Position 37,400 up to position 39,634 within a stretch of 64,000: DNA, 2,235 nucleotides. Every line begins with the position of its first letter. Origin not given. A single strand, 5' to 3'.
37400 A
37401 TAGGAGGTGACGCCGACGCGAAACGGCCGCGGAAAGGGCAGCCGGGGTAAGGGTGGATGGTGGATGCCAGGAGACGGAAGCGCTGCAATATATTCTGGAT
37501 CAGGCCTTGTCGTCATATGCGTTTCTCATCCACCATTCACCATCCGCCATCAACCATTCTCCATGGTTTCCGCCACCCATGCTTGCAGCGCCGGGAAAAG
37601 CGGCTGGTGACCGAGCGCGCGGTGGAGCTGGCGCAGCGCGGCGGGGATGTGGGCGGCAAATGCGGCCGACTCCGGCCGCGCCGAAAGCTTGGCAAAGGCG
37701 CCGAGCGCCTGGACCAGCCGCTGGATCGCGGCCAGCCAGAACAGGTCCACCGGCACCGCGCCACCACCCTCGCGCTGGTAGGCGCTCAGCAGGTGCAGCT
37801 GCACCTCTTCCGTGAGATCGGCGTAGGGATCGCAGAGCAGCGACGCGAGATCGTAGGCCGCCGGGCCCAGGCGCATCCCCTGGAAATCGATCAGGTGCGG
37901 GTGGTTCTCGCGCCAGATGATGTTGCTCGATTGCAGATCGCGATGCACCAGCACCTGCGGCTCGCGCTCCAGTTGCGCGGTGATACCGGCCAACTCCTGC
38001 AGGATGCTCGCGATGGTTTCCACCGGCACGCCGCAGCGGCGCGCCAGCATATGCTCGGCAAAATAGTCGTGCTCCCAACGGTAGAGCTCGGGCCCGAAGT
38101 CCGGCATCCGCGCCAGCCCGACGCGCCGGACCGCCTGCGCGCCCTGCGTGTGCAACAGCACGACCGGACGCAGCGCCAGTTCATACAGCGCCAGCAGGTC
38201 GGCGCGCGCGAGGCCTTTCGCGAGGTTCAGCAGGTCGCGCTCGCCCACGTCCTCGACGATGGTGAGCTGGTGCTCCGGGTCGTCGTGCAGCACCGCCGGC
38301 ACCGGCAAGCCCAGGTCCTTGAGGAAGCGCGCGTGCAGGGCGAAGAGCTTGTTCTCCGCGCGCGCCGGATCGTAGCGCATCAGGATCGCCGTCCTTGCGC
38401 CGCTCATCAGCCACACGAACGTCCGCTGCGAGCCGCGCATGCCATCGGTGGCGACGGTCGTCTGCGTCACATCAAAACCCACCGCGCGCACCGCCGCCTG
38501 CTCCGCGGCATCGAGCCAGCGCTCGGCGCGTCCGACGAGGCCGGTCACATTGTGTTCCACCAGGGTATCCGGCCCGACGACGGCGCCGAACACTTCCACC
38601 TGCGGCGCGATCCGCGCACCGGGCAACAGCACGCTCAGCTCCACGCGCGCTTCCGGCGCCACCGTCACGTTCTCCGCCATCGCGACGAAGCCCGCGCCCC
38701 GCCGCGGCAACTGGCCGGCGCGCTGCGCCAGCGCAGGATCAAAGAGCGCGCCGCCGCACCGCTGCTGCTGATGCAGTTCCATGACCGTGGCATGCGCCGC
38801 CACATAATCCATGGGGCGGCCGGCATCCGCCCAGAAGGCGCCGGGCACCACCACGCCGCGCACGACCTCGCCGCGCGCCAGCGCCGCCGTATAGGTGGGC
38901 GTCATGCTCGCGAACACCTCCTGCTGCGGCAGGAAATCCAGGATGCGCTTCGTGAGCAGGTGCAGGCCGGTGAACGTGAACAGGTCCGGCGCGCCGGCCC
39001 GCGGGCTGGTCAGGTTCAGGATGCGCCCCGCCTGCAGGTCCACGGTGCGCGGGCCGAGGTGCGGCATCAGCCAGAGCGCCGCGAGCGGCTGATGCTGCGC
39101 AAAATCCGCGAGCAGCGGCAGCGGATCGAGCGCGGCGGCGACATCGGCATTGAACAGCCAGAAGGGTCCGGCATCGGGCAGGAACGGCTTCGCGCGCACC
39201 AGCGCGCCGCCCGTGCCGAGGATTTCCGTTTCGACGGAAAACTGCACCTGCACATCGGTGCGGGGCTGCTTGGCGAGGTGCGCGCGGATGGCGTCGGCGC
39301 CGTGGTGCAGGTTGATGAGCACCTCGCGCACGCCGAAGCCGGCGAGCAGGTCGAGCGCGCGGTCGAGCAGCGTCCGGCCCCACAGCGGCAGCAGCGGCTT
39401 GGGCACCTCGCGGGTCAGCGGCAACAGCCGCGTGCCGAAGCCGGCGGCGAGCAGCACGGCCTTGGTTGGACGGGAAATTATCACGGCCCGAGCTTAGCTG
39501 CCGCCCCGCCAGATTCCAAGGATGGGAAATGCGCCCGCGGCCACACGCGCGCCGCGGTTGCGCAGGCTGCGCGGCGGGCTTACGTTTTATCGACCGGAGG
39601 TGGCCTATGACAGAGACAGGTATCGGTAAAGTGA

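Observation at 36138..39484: cobU overlapped by a CbiR-like TIM-barrel gene and followed by a fused nucleotidyltransferase-kinase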

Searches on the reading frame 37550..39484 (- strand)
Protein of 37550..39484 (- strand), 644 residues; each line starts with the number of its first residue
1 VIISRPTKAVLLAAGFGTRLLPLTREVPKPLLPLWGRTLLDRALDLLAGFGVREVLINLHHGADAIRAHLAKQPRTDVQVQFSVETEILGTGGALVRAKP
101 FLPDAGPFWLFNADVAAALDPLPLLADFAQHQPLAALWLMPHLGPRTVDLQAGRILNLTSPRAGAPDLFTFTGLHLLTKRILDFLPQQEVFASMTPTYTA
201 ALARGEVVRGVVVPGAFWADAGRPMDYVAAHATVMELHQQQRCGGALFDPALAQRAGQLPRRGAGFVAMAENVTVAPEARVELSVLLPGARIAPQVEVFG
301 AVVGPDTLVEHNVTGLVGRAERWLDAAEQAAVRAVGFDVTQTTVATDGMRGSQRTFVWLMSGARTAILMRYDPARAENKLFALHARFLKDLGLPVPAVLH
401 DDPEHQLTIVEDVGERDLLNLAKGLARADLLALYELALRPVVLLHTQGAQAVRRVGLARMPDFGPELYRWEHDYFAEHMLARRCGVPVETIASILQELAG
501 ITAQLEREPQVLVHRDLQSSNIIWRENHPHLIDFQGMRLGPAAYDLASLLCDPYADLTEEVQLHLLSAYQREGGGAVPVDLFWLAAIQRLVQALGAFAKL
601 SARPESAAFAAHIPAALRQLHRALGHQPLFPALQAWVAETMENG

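Call 3: search_protein_families(library=pfam, proteins=[window:37550-39484:-])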
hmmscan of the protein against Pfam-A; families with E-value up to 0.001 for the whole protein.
window:37550-39484:- (644 aa): 7 families
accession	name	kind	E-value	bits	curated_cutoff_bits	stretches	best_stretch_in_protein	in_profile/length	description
PF00483.29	NTP_transferase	-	1.4e-21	77.6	21.2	1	8-234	1-242/245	Nucleotidyl transferase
PF01636.29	APH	-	2.2e-21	77.2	23.2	1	357-574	14-230/239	Phosphotransferase enzyme family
PF12804.13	NTP_transf_3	-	7.5e-09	36.4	27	1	9-114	1-95/160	MobA-like NTP transferase domain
PF07914.17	DUF1679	-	2.2e-06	27.2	24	1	509-551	267-315/414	Uncharacterized oxidoreductase dhs-27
PF02958.26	EcKL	-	3.2e-05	23.8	22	1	493-571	198-283/294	Ecdysteroid kinase-like family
PF19974.5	TCAD9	-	0.00034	20.3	40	1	487-584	280-352/429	Ternary complex associated domain 9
PF01633.27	Choline_kinase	-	0.00078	19.3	29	0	487-559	140-213/300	Choline/ethanolamine kinase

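Call 4: search_protein_families(library=ncbifam, proteins=[window:37550-39484:-])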
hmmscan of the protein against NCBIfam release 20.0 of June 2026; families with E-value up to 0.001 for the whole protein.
window:37550-39484:- (644 aa): 39 families (the best 25 are shown)
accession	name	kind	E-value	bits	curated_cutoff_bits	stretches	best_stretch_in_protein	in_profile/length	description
NF045761.1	NAMPUrTaseMurU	equivalog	2.9e-27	96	250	1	8-224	2-217/226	N-acetylmuramate alpha-1-phosphate uridylyltransferase MurU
TIGR03992.1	Arch_glmU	subfamily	4.3e-27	95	292.1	1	8-311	2-312/393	bifunctional sugar-1-phosphate nucleotidylyltransferase/acetyltransferase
NF052502.1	man1P_GTase_Rv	exception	5.6e-26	91.2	440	1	8-313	2-311/352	mannose-1-phosphate guanylyltransferase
NF045759.1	NamurgluKinAmgK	equivalog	1.4e-20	73.7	550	1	353-623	32-305/324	N-acetylmuramate/N-acetylglucosamine kinase AmgK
NF045697.1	MurNAcPUrMurU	equivalog_domain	2.5e-20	72.9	370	1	11-232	2-226/229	N-acetylmuramate alpha-1-phosphate uridylyltransferase MurU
NF045698.1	MurGlcNAcKinAmgK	equivalog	2.9e-17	63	500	1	380-639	83-352/360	N-acetylmuramate/N-acetylglucosamine kinase AmgK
TIGR01208.1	rmlA_long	equivalog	1.1e-16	60.7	320.25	1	8-240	1-240/353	glucose-1-phosphate thymidylyltransferase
NF049965.1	GlMnHpPGnyltfHddC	equivalog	4.1e-13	49.5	300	1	8-115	2-106/221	D-glycero-D-manno-heptose 1-phosphate guanosyltransferase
NF041313.1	UDPGP_AglF_Halo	equivalog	4e-12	46.1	400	1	8-114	2-105/234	UTP--glucose-1-phosphate uridylyltransferase AglF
NF041173.1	Sug_nt_acttase_Thmprot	equivalog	2.8e-11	43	600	1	8-244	2-237/405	bifunctional sugar-1-phosphate nucleotidylyltransferase/acetyltransferase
TIGR01173.1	glmU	equivalog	4.7e-10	38.9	366.85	1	8-114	2-101/452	bifunctional UDP-N-acetylglucosamine diphosphorylase/glucosamine-1-phosphate N-acetyltransferase GlmU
TIGR01099.1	galU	equivalog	9.5e-09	35.2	326.8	1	8-88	3-83/261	UTP--glucose-1-phosphate uridylyltransferase GalU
NF010932.0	PRK14352.1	equivalog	3.9e-08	32.4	611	1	4-104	4-98/488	bifunctional UDP-N-acetylglucosamine diphosphorylase/glucosamine-1-phosphate N-acetyltransferase GlmU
NF006986.0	PRK09451.1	equivalog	4.2e-08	32.4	725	1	7-115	6-106/456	bifunctional UDP-N-acetylglucosamine diphosphorylase/glucosamine-1-phosphate N-acetyltransferase GlmU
NF010935.0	PRK14355.1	equivalog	2.7e-07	29.6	718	1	8-102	5-92/459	bifunctional UDP-N-acetylglucosamine diphosphorylase/glucosamine-1-phosphate N-acetyltransferase GlmU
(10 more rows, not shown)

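Call 12: find_homologous_proteins(query=window:37550-39484:-)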
Query window:37550-39484:- (644 aa): 213 proteins with E <= 0.001 among 8000 candidates; the best 120 are listed.
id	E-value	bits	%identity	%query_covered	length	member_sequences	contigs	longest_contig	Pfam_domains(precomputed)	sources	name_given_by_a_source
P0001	0.0e+0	1413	100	99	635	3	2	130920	PF00483.30,PF07914.18,PF12804.14,PF01636.30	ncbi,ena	-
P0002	0.0e+0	1221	86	99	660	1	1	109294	PF00483.30,PF07914.18,PF12804.14,PF01636.30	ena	-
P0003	0.0e+0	1156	82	100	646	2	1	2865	PF00483.30,PF01128.26,PF07914.18,PF12804.14,PF01636.30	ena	-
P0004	1.3e-296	1004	72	100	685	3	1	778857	PF00483.30,PF12804.14,PF01636.30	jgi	jgi:NDP-sugar pyrophosphorylase family protein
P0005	2.7e-282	956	68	100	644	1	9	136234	PF00483.30,PF12804.14,PF01636.30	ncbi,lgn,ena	-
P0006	5.0e-282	956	69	100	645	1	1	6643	PF00483.30,PF07914.18,PF12804.14,PF01636.30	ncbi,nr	ncbi:MAG: phosphotransferase [Kiritimatiellaeota bacterium]|nr:phosphotransferase [Kiritimatiellota 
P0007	2.4e-279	947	68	100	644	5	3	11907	PF00483.30,PF07914.18,PF12804.14,PF01636.30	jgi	jgi:NDP-sugar pyrophosphorylase family protein/tRNA A-37 threonylcarbamoyl transferase component Bud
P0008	8.7e-275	932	68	100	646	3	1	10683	PF00483.30,PF02958.27,PF12804.14,PF01636.30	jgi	jgi:NDP-sugar pyrophosphorylase family protein/tRNA A-37 threonylcarbamoyl transferase component Bud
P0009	9.7e-275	931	68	98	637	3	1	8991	PF00483.30,PF02958.27,PF12804.14,PF01636.30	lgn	-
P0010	8.1e-269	912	67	98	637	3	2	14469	PF00483.30,PF02958.27,PF12804.14,PF01636.30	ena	-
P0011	9.9e-262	889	65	98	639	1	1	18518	PF00483.30,PF07914.18,PF02958.27,PF12804.14,PF01636.30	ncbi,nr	ncbi:MAG: DUF1679 domain-containing protein [Verrucomicrobia bacterium]|nr:MAG: DUF1679 domain-conta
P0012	8.9e-257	872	63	100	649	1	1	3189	PF00483.30,PF02958.27,PF12804.14,PF01636.30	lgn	-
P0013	3.9e-256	870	63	99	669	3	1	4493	PF00483.30,PF19974.6,PF25087.2,PF07914.18,PF12804.14,PF01636.30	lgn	-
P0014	5.7e-256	869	63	98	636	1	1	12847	PF00483.30,PF12804.14,PF01636.30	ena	-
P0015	6.7e-254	863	64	98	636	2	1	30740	PF00483.30,PF12804.14,PF01636.30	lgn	-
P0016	1.4e-250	852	62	99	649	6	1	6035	PF00483.30,PF02958.27,PF12804.14,PF01636.30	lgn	-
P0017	5.8e-242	823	61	98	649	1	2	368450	PF00483.30,PF12804.14,PF01636.30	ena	-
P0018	1.5e-238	812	61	99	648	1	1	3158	PF00483.30,PF12804.14,PF01636.30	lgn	-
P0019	1.2e-198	680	56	98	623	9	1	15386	PF00483.30,PF25087.2,PF12804.14,PF01636.30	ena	-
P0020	3.0e-197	676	56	99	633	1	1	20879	PF00483.30,PF19974.6,PF25087.2,PF25084.2,PF02958.27,PF12804.14,PF01636.30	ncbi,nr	ncbi:MAG: sugar phosphate nucleotidyltransferase [Kiritimatiellaeota bacterium]|nr:sugar phosphate n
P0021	2.3e-177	610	52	97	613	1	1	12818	PF00483.30,PF19974.6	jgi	-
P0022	2.6e-161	557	49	98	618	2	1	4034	PF00483.30,PF25087.2,PF25084.2,PF24894.2,PF12804.14,PF01636.30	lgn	-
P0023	4.8e-160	553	46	98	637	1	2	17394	PF00483.30,PF25087.2,PF25084.2,PF24894.2,PF12804.14,PF01636.30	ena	-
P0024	1.7e-159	551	47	99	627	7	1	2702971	PF00483.30,PF19974.6,PF12804.14,PF01636.30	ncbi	-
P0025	7.9e-159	549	48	99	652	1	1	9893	PF00483.30,PF12804.14,PF01636.30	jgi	jgi:NDP-sugar pyrophosphorylase family protein/aminoglycoside/choline kinase family phosphotransfera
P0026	8.7e-158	545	46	100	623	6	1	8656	PF00483.30,PF04655.21,PF19974.6,PF12804.14,PF01636.30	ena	-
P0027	3.5e-157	543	47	99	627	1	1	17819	PF00483.30,PF25087.2,PF12804.14,PF01636.30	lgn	-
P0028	9.8e-157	542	46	100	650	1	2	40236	PF00483.30,PF19974.6,PF12804.14,PF01636.30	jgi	jgi:NDP-sugar pyrophosphorylase family protein/aminoglycoside/choline kinase family phosphotransfera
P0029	1.1e-156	541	48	98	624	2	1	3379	PF00483.30,PF19974.6,PF25087.2,PF25084.2,PF12804.14,PF01636.30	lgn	-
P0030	2.8e-156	540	48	99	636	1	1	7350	PF00483.30,PF25087.2,PF24894.2,PF12804.14,PF01636.30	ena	-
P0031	4.0e-155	536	43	100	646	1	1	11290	PF00483.30,PF19974.6,PF07914.18,PF02958.27,PF12804.14,PF01636.30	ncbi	ncbi:MAG: sugar phosphate nucleotidyltransferase [Lentisphaerota bacterium]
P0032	5.4e-155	536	48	98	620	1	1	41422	PF00483.30,PF25087.2,PF12804.14,PF01636.30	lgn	-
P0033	6.6e-155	536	48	98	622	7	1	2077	PF00483.30,PF19974.6,PF25087.2,PF12804.14,PF01636.30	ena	-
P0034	2.9e-154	534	45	99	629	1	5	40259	PF00483.30,PF25087.2,PF12804.14,PF01636.30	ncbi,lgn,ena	-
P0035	2.6e-153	530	46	99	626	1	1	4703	PF00483.30,PF04655.21,PF12804.14,PF01636.30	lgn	-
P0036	3.4e-153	530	46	100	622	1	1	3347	PF00483.30,PF25087.2,PF25084.2,PF24894.2,PF12804.14,PF01636.30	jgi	jgi:N-acetylmuramate 1-kinase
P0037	5.5e-152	526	47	98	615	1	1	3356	PF00483.30,PF12804.14,PF01636.30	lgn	-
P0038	5.9e-152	526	44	100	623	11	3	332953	PF00483.30,PF04655.21,PF19974.6,PF12804.14,PF01636.30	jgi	jgi:NDP-sugar pyrophosphorylase family protein/aminoglycoside/choline kinase family phosphotransfera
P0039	2.6e-151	524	44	98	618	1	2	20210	PF00483.30,PF19974.6,PF12804.14,PF01636.30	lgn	-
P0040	3.6e-151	523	45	98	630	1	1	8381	PF00483.30,PF12804.14,PF01636.30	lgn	-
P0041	3.8e-151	523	45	98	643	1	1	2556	PF00483.30,PF12804.14,PF01636.30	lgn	-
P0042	9.9e-151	522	45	99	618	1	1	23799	PF00483.30,PF19974.6,PF12804.14,PF01636.30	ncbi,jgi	jgi:NDP-sugar pyrophosphorylase family protein/aminoglycoside/choline kinase family phosphotransfera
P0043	2.3e-150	521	44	99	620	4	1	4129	PF00483.30,PF04655.21,PF19974.6,PF12804.14,PF01636.30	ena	-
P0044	2.7e-150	520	45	98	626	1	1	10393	PF00483.30,PF12804.14,PF01636.30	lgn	-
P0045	9.5e-149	515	44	99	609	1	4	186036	PF00483.30,PF19974.6,PF02958.27,PF12804.14,PF01636.30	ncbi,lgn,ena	-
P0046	1.5e-148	515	44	99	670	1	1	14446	PF00483.30,PF04655.21,PF19974.6,PF12804.14,PF01636.30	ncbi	-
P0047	3.2e-148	514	45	97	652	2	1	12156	PF00483.30,PF01636.30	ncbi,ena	-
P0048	4.1e-148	513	43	96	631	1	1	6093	PF00483.30,PF25087.2,PF25084.2,PF12804.14,PF01636.30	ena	-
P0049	2.2e-147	511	46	98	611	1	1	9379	PF00483.30,PF19974.6,PF12804.14,PF01636.30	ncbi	-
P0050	4.2e-147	510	44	97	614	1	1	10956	PF00483.30,PF12804.14,PF01636.30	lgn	-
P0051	7.5e-147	509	46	95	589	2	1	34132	PF00483.30,PF02958.27,PF01636.30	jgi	jgi:hypothetical protein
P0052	2.8e-146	507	44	98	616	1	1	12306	PF00483.30,PF12804.14,PF01636.30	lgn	-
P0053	3.0e-146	507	41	99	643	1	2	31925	PF00483.30,PF25087.2,PF25084.2,PF12804.14,PF01636.30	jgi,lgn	-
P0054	6.5e-146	506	45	99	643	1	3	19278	PF00483.30,PF12804.14,PF01636.30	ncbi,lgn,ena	-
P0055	7.4e-146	506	45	98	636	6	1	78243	PF00483.30,PF02958.27,PF12804.14,PF01636.30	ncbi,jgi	jgi:NDP-sugar pyrophosphorylase family protein/aminoglycoside/choline kinase family phosphotransfera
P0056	8.1e-146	506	45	99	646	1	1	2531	PF00483.30,PF25084.2,PF12804.14,PF01636.30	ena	-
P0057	2.0e-145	504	45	99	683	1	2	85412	PF00483.30,PF19974.6,PF12804.14,PF01636.30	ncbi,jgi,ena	-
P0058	2.5e-145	504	47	97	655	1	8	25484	PF00483.30,PF12804.14,PF01636.30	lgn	-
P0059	4.3e-145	503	43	99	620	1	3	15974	PF00483.30,PF25087.2,PF12804.14,PF01636.30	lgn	-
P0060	6.0e-145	503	44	99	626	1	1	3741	PF00483.30,PF19974.6,PF12804.14,PF01636.30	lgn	-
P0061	6.1e-145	503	40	99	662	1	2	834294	PF00483.30,PF02958.27,PF12804.14,PF01636.30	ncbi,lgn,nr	ncbi:MAG: sugar phosphate nucleotidyltransferase [Kiritimatiellae bacterium]|nr:sugar phosphate nucl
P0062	7.3e-145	502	44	99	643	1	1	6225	PF00483.30,PF19974.6,PF02958.27,PF12804.14,PF01636.30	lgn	-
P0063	7.8e-145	502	43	97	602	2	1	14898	PF00483.30,PF04655.21,PF01636.30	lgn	-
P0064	8.1e-145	502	45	98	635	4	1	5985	PF00483.30,PF19974.6,PF02958.27,PF12804.14,PF01636.30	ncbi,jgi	jgi:NDP-sugar pyrophosphorylase family protein/tRNA A-37 threonylcarbamoyl transferase component Bud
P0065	2.5e-144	501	45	98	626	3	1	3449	PF00483.30,PF04655.21,PF19974.6,PF12804.14,PF01636.30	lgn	-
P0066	2.7e-144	501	44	99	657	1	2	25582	PF00483.30,PF12804.14,PF01636.30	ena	-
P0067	1.1e-143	499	43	99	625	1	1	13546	PF00483.30,PF02958.27,PF12804.14,PF01636.30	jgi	jgi:NDP-sugar pyrophosphorylase family protein/aminoglycoside/choline kinase family phosphotransfera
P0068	2.5e-143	497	44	99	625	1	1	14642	PF00483.30,PF12804.14,PF01636.30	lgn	-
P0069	3.6e-143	497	44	98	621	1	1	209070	PF00483.30,PF19974.6,PF12804.14,PF01636.30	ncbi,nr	ncbi:MAG: sugar phosphate nucleotidyltransferase [Kiritimatiellae bacterium]|nr:sugar phosphate nucl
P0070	7.7e-143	496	44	99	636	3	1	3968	PF00483.30,PF12804.14,PF01636.30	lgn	-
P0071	1.1e-142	495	44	98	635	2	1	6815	PF00483.30,PF02958.27,PF12804.14,PF01636.30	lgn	-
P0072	4.4e-142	493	43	99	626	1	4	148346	PF00483.30,PF19974.6,PF12804.14,PF01636.30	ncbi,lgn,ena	-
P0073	6.5e-142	493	44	98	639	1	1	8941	PF00483.30,PF12804.14,PF01636.30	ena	-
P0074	9.0e-142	492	47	96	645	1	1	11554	PF00483.30,PF04655.21,PF12804.14,PF01636.30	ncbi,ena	-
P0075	2.1e-141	491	43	99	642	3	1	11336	PF00483.30,PF25087.2,PF12804.14,PF01636.30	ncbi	-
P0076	2.2e-141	491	45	96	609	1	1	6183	PF00483.30,PF19974.6,PF01636.30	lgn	-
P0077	4.0e-141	490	44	98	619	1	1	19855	PF00483.30,PF19974.6,PF12804.14,PF01636.30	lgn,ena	-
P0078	6.1e-141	490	44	100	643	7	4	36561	PF00483.30,PF25087.2,PF12804.14,PF01636.30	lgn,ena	-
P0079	1.0e-140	489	44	98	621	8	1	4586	PF00483.30,PF19974.6,PF02958.27,PF12804.14,PF01636.30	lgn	-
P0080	2.0e-140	488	43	98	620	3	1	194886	PF00483.30,PF19974.6,PF12804.14,PF01636.30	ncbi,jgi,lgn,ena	-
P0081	6.1e-140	486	44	97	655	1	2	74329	PF00483.30,PF12804.14,PF01636.30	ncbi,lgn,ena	-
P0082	7.4e-140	486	45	98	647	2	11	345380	PF00483.30,PF12804.14,PF01636.30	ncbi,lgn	-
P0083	1.9e-139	485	43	97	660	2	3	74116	PF00483.30,PF25087.2,PF07914.18,PF25084.2,PF12804.14,PF01636.30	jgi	-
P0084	2.4e-139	484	43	96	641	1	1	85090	PF00483.30,PF25087.2,PF25084.2,PF12804.14,PF01636.30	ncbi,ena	-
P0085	3.6e-139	484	44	99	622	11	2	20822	PF00483.30,PF12804.14,PF01636.30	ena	-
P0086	4.1e-139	483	40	99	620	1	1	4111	PF00483.30,PF02958.27,PF12804.14,PF01636.30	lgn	-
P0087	9.6e-139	482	44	95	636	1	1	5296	PF00483.30,PF25087.2,PF01636.30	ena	-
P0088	1.7e-138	481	45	98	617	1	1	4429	PF00483.30,PF12804.14,PF01636.30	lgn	-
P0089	8.1e-138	479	44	98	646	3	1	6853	PF00483.30,PF12804.14,PF01636.30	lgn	-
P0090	1.7e-137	478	44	98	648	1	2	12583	PF00483.30,PF12804.14,PF01636.30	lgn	-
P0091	2.9e-137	477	43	99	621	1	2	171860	PF00483.30,PF02958.27,PF12804.14,PF01636.30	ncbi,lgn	-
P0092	3.9e-137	477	43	99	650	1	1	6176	PF00483.30,PF12804.14,PF01636.30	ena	-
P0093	9.3e-137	476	39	96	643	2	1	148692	PF00483.30,PF01636.30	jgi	-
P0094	1.2e-136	475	44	98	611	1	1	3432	PF00483.30,PF19974.6,PF12804.14,PF01636.30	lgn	-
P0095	2.3e-136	474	43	98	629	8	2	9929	PF00483.30,PF02958.27,PF01163.29,PF12804.14,PF01636.30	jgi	jgi:NDP-sugar pyrophosphorylase family protein/aminoglycoside/choline kinase family phosphotransfera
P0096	2.5e-136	474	44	99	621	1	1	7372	PF00483.30,PF04655.21,PF19974.6,PF12804.14,PF01636.30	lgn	-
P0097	1.2e-135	472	43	98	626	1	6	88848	PF00483.30,PF19974.6,PF02958.27,PF12804.14,PF01636.30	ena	-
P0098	4.1e-135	470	43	98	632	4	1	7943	PF00483.30,PF19974.6,PF02958.27,PF12804.14,PF01636.30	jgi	jgi:NDP-sugar pyrophosphorylase family protein/aminoglycoside/choline kinase family phosphotransfera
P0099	1.6e-134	468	42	97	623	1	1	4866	PF00483.30,PF12804.14,PF01636.30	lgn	-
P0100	1.7e-134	468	42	99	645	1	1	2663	PF00483.30,PF02958.27,PF12804.14,PF01636.30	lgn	-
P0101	3.2e-134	467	43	99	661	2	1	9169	PF00483.30,PF12804.14,PF01636.30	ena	-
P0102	4.4e-134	467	42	99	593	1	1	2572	PF00483.30,PF12804.14,PF01636.30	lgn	-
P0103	1.2e-133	465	43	98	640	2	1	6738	PF00483.30,PF12804.14,PF01636.30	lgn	-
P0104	2.2e-133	465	40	99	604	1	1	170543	PF00483.30,PF12804.14,PF01636.30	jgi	-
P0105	3.1e-133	464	41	98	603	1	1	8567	PF00483.30,PF12804.14,PF01636.30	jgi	-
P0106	3.4e-133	464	44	98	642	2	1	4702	PF00483.30,PF12804.14,PF01636.30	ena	-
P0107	3.7e-133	464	40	99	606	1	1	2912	PF00483.30,PF07914.18,PF02958.27,PF12804.14,PF01636.30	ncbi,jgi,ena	jgi:aminoglycoside/choline kinase family phosphotransferase/dTDP-glucose pyrophosphorylase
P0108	6.8e-133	463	41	99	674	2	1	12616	PF00483.30,PF02958.27,PF12804.14,PF01636.30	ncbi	-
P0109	1.2e-132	462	45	96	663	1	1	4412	PF00483.30,PF19974.6,PF12804.14,PF01636.30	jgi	jgi:NDP-sugar pyrophosphorylase family protein/aminoglycoside/choline kinase family phosphotransfera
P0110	3.5e-132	461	41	100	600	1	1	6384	PF00483.30,PF12804.14,PF01636.30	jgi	-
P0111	4.4e-132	460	40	99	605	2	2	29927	PF00483.30,PF12804.14,PF01636.30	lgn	-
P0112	6.3e-132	460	41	99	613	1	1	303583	PF00483.30,PF12804.14,PF01636.30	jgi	-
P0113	7.9e-132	459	41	98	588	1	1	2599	PF00483.30,PF12804.14,PF01636.30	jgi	jgi:mannose-1-phosphate guanylyltransferase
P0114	3.1e-131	457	42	98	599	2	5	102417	PF00483.30,PF12804.14,PF01636.30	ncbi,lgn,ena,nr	ncbi:MAG TPA: phosphotransferase [Kiritimatiellia bacterium]|nr:phosphotransferase [Kiritimatiellia 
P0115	4.3e-131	457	44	98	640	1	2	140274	PF00483.30,PF12804.14,PF01636.30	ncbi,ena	-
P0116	4.8e-131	457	41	100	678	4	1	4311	PF00483.30,PF12804.14,PF01636.30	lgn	-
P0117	5.2e-131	457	42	98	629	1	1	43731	PF00483.30,PF19974.6,PF12804.14,PF01636.30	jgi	jgi:NDP-sugar pyrophosphorylase family protein/aminoglycoside/choline kinase family phosphotransfera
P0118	9.1e-131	456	41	97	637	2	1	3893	PF00483.30,PF12804.14,PF01636.30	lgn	-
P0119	1.5e-130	455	44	95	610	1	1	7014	PF00483.30,PF04655.21,PF02958.27,PF12804.14,PF01636.30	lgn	-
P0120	2.1e-130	455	49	46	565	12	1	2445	PF00483.30,PF04655.21,PF19974.6,PF12804.14,PF01636.30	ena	-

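Call 13: find_encoding_contigs(protein=P0001, flank=10000, max_places=3)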
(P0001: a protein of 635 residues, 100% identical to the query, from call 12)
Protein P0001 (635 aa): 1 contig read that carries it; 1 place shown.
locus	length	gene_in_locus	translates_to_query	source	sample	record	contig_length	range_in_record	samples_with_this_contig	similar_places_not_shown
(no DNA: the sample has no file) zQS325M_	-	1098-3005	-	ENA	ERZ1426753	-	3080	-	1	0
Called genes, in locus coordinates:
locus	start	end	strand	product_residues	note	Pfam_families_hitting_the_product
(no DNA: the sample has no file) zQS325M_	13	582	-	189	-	PF01625:PMSR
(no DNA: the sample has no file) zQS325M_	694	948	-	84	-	-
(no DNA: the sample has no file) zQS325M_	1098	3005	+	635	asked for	PF00483:NTP_transferase, PF12804:NTP_transf_3, PF01636:APH, PF07914:DUF1679 (weak)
